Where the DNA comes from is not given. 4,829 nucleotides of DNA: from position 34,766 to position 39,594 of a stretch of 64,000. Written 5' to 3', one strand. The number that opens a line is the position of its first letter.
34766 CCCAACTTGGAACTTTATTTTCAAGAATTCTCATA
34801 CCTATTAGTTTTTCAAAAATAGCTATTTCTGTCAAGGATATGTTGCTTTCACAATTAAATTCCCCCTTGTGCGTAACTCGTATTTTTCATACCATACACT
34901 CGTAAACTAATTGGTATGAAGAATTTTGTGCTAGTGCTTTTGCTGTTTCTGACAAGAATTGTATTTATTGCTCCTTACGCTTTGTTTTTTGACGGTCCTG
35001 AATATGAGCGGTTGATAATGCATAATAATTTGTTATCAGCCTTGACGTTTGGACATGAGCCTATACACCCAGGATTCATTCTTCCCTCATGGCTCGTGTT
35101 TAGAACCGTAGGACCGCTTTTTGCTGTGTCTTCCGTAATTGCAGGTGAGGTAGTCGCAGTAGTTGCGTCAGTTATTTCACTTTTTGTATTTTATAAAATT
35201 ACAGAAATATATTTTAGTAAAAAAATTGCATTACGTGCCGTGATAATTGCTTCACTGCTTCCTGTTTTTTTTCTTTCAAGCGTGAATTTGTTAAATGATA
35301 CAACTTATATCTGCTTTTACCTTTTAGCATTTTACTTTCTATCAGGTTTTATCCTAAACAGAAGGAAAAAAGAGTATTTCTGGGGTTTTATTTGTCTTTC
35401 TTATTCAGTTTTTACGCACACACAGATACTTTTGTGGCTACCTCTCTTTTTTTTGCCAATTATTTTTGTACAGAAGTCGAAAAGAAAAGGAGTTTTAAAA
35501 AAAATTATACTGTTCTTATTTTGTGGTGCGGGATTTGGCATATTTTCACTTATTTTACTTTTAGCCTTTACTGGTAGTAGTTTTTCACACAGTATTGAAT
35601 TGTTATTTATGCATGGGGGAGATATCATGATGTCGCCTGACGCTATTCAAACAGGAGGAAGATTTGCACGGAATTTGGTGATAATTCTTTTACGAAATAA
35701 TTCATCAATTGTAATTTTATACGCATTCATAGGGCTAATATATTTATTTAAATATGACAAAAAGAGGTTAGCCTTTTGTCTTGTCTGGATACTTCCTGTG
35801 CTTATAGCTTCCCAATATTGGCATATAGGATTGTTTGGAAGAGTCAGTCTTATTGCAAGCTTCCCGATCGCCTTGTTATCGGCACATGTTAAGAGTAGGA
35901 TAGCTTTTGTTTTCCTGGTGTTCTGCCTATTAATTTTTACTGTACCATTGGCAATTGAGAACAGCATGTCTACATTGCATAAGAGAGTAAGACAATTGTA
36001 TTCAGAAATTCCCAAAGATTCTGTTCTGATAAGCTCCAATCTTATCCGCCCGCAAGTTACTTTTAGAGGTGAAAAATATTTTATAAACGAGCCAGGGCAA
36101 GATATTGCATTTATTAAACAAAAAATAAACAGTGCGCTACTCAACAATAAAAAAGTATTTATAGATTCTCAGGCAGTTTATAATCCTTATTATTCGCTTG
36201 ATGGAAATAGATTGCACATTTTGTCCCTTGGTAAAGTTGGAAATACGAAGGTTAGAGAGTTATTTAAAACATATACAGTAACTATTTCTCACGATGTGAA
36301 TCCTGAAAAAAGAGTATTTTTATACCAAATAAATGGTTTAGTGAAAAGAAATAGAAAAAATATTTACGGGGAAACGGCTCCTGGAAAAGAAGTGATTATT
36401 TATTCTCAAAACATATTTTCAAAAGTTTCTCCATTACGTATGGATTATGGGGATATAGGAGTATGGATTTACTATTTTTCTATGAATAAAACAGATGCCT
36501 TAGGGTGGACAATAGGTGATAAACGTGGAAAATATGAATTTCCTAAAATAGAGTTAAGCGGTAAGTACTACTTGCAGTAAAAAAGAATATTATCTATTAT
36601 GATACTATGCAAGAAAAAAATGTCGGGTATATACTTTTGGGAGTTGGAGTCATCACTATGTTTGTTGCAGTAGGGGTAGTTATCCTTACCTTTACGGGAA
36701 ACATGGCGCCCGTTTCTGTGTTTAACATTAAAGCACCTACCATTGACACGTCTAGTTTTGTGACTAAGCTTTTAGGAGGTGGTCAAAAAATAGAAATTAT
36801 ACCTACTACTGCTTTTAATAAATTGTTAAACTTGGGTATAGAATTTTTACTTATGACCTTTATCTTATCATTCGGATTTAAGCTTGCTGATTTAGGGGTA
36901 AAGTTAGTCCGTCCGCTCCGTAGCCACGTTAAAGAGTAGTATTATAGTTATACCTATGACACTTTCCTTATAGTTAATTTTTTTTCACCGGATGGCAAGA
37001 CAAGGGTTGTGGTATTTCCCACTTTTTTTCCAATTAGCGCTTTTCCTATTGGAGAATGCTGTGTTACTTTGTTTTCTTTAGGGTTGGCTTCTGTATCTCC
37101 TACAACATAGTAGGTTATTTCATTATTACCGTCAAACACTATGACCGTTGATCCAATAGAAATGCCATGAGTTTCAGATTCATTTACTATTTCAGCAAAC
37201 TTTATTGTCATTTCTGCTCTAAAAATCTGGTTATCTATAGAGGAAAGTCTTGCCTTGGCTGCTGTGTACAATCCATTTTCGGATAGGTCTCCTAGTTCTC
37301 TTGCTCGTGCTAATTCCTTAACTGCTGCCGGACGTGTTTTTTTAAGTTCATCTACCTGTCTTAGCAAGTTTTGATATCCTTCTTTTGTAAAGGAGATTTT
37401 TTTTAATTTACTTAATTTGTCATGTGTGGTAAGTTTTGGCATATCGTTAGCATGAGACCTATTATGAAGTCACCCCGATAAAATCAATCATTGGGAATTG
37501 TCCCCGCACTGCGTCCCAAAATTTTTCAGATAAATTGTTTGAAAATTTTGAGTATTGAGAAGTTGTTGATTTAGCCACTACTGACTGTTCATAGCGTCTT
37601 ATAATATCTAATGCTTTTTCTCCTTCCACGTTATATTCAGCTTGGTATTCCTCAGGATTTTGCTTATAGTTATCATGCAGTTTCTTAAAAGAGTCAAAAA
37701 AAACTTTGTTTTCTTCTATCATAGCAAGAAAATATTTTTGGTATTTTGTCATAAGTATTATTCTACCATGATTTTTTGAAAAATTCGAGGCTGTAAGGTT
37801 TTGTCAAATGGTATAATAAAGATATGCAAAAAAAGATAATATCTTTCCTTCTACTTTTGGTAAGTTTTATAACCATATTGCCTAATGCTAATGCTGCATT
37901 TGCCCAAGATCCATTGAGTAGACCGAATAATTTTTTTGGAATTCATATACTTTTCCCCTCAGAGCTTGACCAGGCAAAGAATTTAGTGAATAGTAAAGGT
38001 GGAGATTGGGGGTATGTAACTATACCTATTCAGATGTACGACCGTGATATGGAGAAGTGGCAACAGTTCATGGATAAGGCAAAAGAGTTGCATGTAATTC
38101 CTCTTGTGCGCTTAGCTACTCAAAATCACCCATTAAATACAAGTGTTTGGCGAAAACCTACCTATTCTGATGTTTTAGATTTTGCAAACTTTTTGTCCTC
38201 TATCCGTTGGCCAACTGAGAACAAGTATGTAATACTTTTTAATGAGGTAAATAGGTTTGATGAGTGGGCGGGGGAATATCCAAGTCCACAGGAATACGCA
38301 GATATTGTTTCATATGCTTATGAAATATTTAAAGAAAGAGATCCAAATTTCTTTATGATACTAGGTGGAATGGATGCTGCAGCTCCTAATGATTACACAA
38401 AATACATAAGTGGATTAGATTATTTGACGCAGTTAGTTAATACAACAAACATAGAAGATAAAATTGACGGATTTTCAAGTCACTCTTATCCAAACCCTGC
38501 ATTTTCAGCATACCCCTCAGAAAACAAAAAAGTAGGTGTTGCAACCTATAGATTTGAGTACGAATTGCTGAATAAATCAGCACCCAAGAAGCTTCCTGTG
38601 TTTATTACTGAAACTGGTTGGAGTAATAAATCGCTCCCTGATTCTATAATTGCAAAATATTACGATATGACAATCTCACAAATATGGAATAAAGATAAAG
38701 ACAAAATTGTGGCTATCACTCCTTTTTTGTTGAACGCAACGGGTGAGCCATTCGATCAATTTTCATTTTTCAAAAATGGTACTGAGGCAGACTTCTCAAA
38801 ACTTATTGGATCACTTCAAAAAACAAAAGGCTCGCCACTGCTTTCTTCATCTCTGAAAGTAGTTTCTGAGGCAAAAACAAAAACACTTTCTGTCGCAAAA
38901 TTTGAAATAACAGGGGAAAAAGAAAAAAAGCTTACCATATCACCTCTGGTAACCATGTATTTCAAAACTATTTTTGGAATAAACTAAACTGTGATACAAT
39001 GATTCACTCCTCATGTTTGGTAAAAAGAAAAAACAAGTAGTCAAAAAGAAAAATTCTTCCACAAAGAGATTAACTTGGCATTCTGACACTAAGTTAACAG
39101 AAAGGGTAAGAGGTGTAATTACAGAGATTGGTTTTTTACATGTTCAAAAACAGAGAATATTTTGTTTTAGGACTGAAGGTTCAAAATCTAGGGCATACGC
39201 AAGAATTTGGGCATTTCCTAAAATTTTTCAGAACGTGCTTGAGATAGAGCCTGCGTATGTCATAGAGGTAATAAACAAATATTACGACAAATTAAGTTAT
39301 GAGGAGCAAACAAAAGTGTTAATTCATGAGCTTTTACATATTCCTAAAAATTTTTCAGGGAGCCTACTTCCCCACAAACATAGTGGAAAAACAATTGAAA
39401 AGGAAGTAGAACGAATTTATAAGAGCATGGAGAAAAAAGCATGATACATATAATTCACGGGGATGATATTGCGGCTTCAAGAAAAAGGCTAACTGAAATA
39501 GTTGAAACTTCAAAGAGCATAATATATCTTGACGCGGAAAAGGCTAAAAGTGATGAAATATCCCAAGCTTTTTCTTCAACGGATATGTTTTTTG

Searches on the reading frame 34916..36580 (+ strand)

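Call 67: search_protein_families(library=pfam, proteins=[window:34916-36580:+], max_evalue=0.00001)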
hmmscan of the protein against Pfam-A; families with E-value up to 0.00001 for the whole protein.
window:34916-36580:+ (554 aa): 1 family
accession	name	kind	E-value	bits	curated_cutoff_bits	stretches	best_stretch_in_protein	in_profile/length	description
PF13231.12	PMT_2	-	1.5e-10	42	26.1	1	68-211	16-155/160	Dolichyl-phosphate-mannose-protein mannosyltransferase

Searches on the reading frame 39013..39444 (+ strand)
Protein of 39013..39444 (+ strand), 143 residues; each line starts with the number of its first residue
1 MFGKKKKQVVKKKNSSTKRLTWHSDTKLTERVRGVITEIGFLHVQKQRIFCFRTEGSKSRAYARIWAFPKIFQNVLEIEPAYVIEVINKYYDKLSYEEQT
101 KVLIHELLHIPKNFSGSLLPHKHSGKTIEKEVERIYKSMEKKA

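Call 67: search_protein_families(library=pfam, proteins=[window:39013-39444:+], max_evalue=0.00001)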
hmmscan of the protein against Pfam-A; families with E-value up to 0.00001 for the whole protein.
window:39013-39444:+ (143 aa): 1 family
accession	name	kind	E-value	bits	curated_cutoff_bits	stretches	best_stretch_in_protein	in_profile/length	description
PF18894.6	PhageMetallopep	-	4.1e-22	79.1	23.7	1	22-122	3-111/134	Putative phage metallopeptidase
